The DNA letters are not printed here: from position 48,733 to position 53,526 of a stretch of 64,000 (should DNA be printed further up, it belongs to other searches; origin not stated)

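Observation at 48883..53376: Giant 1497-aa alpha-helical protein built from a recurring LLD-x-GD...A...LL module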

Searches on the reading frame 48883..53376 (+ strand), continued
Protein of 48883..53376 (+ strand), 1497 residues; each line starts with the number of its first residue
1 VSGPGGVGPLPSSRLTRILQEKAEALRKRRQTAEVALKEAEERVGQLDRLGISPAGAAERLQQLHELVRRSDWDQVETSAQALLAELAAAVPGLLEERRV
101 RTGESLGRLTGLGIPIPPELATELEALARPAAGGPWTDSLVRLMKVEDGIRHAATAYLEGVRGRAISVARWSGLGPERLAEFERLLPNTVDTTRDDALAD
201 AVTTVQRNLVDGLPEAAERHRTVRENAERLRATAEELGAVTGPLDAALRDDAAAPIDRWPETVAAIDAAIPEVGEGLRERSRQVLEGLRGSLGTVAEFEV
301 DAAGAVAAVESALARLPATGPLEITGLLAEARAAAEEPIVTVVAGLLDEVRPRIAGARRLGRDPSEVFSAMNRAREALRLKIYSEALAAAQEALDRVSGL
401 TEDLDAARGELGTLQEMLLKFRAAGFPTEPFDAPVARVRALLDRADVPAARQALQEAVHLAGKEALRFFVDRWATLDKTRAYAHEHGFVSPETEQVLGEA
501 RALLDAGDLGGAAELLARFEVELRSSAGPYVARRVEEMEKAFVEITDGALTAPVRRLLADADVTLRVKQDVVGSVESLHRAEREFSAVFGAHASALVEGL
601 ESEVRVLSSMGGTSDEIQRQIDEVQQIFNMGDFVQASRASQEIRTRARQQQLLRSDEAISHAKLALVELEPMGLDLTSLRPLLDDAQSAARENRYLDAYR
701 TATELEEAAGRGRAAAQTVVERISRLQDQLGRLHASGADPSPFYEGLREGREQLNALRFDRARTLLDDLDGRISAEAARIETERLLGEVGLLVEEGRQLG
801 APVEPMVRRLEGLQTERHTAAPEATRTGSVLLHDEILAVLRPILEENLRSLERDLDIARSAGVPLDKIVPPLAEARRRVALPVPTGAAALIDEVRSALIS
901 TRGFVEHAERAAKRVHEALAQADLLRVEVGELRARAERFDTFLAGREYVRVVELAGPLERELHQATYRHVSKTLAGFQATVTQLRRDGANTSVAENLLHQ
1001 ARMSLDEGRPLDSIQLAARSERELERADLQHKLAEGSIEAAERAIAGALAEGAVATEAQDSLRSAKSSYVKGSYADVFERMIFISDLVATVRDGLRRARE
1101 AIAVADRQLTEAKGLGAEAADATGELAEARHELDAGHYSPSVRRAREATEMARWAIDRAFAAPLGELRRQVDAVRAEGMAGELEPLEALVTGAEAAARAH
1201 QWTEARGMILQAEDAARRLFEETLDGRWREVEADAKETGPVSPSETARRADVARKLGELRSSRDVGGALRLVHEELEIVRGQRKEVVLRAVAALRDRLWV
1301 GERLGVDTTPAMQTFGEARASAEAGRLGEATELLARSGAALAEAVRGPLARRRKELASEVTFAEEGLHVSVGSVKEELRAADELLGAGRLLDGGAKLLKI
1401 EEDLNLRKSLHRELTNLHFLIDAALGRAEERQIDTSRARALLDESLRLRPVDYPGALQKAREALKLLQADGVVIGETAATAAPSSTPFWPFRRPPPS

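Call 42: search_protein_families(library=pfam, proteins=[P0163, P0150, P0160, P0140], max_evalue=0.1)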
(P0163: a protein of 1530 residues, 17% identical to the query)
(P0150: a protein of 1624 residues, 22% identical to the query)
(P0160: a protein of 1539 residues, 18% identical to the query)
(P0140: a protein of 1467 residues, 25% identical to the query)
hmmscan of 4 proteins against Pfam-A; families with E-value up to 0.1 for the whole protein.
P0163 (1530 aa): 4 families
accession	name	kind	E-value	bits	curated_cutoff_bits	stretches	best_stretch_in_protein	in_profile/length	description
PF14446.12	Prok-RING_1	-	1.9e-06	28.2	29.1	1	1486-1524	5-43/54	Prokaryotic RING finger family 1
PF12895.13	ANAPC3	-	0.01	16.6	27.2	0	1151-1195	4-49/82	Anaphase-promoting complex, cyclosome, subunit 3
PF10178.14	PAC3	-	0.033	14.8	21.2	0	477-523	40-86/87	Proteasome assembly chaperone 3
PF00130.28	C1_1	-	0.043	14.1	26.5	1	1486-1525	12-52/53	Phorbol esters/diacylglycerol binding domain (C1 domain)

P0150 (1624 aa): 10 families
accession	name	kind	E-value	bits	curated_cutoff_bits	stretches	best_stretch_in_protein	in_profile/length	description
PF12895.13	ANAPC3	-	3.5e-11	43.7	27.2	0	1115-1159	18-62/82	Anaphase-promoting complex, cyclosome, subunit 3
PF07719.23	TPR_2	-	1e-08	35.1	27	1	1120-1151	1-32/34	Tetratricopeptide repeat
PF14446.12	Prok-RING_1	-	7.3e-06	26.3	29.1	1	1568-1603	5-41/54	Prokaryotic RING finger family 1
PF13424.12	TPR_12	-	0.0039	17.8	30.1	0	184-206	10-32/77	Tetratricopeptide repeat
PF18728.6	HEPN_AbiV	-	0.006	17.2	27.1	1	1117-1168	10-63/155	AbiV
PF14346.11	DUF4398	-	0.016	16.1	27.9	1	1115-1153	24-62/78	Domain of unknown function (DUF4398)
PF00130.28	C1_1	-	0.02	15.2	26.5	1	1559-1606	3-52/53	Phorbol esters/diacylglycerol binding domain (C1 domain)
PF05191.20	ADK_lid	-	0.043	14.2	26.6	1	1587-1610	6-31/36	Adenylate kinase, active site lid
PF13512.12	TPR_18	-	0.071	13.7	21.9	0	612-643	8-39/145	Tetratricopeptide repeat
PF03107.22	C1_2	-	0.086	13.6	26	0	1562-1597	12-48/48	C1 domain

P0160 (1539 aa): 2 families
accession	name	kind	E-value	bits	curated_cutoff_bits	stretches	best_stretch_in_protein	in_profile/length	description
PF14446.12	Prok-RING_1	-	5.1e-06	26.8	29.1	1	1485-1523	5-43/54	Prokaryotic RING finger family 1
PF00130.28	C1_1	-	0.037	14.3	26.5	1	1478-1524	5-52/53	Phorbol esters/diacylglycerol binding domain (C1 domain)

P0140 (1467 aa): 0 families

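Call 43: search_protein_families(library=ncbifam, proteins=[window:48883-53373:+, P0163, P0140], max_evalue=0.1)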
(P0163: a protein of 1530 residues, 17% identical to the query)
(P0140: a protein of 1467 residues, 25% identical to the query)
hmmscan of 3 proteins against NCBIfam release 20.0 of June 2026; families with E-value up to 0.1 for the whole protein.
window:48883-53373:+ (1497 aa): 2 families
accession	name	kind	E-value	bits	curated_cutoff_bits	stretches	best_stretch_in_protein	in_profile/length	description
NF003034.1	PRK03918.1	equivalog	0.0032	15.5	700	1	613-735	586-701/878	DNA double-strand break repair ATPase Rad50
NF033163.1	lipo_LipL71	equivalog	0.016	14.2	600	1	1101-1237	31-161/471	lipoprotein LipL71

P0163 (1530 aa): 3 families
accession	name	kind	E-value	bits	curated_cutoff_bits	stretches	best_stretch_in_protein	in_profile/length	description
TIGR00853.1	pts-lac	subfamily_domain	0.0039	17.2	110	1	280-338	66-123/140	lactose/cellobiose PTS transporter subunit IIB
NF002151.0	PRK00982.1-5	equivalog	0.026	14.6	92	0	1256-1303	3-50/78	acyl carrier protein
NF058618.1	transduce_GlnX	subfamily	0.097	11.8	250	0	534-567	313-346/413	GlnX family signal transduction membrane protein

P0140 (1467 aa): 1 family
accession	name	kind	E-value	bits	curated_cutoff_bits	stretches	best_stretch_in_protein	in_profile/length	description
TIGR01464.1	hemE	equivalog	0.085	11.8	302.95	0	687-717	21-51/338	uroporphyrinogen decarboxylase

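Call 51: find_homologous_proteins(query=P0163, max_evalue=0.00001)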
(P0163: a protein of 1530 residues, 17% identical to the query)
Query P0163 (1530 aa): 8 proteins with E <= 0.00001 among 8000 candidates.
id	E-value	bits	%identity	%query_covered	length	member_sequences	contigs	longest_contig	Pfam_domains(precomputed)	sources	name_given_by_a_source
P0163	0.0e+0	3248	100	100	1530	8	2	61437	PF14446.13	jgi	jgi:cellobiose-specific phosphotransferase system component IIB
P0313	1.7e-52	197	23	59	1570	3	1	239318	-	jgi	-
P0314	4.2e-45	172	22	40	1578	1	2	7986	PF14446.13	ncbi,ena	-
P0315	3.9e-40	156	26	32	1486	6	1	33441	-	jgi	-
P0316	9.3e-39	151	22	36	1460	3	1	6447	PF14446.13,PF26154.2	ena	-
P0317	2.4e-36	143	23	42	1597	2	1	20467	PF14446.13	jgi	-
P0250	5.2e-30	122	25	30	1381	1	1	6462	PF13360.14,PF13414.13,PF13570.14,PF13374.13,PF20426.5,PF00515.35,PF13424.13,PF00400.39,PF07719.24,PF23414.2,PF13174.13,PF13431.13,PF23914.2,PF25174.2,PF23381.2,PF25173.2,PF13176.13,PF13428.13,PF14559.13,PF13371.13,PF12895.14,PF13432.13,PF13181.13,PF01239.29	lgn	-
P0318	9.8e-18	82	22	49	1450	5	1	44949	-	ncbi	ncbi:MAG: hypothetical protein ACLFT7_02465 [Thermoplasmata archaeon]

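Call 61: search_solved_structures(query=A4, max_evalue=10)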
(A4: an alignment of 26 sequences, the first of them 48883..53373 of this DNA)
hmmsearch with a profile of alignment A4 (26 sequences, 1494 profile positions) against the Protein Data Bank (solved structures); distinct sequences matched with E-value up to 10: 129 (the best 60 are shown).
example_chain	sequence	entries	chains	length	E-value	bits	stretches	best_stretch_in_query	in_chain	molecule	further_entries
4tql_A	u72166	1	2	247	5.7e-05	23.9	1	1117-1338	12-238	Three helix bundle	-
2lse_A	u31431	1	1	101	0.00057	20.6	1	525-604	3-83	Four Helix Bundle Protein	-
6sl7_A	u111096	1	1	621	0.0007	20.3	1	1069-1269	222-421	Calponin homology domain protein putative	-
6sl3_A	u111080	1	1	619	0.0007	20.3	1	1069-1269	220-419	Calponin homology domain protein putative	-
6sl2_A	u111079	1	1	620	0.0007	20.3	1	1069-1269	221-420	Calponin homology domain protein putative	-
7zr2_A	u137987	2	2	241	0.0077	16.9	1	124-329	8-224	Spike protein S2',Chimeric protein mimic of SARS-CoV-2 Spike HR1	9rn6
3fwv_A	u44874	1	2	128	0.012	16.3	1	1112-1211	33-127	Hsc70/Hsp90-organizing protein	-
6nxm_A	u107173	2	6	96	0.017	15.7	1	793-868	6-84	Design construct XAA_GVDQ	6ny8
5cwc_A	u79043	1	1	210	0.017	15.7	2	817-926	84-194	Designed helical repeat protein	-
4gco_A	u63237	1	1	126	0.019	15.5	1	1116-1206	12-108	Protein STI-1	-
5d0m_C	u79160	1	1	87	0.02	15.5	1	1443-1493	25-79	RING finger protein 165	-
6o0c_A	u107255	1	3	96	0.02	15.5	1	794-868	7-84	Design construct XAA_GVDQ mutant M4L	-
2ect_A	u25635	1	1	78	0.022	15.4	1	1452-1493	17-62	RING finger protein 126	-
5lg0_A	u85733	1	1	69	0.022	15.4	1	1443-1493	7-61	E3 ubiquitin-protein ligase Arkadia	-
2kiz_A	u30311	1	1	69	0.022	15.3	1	1443-1493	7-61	E3 ubiquitin-protein ligase Arkadia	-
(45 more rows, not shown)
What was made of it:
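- The Hop/STI1 TPR domain appears weakly in the PDB profile search (E=0.012-0.019, call 61).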
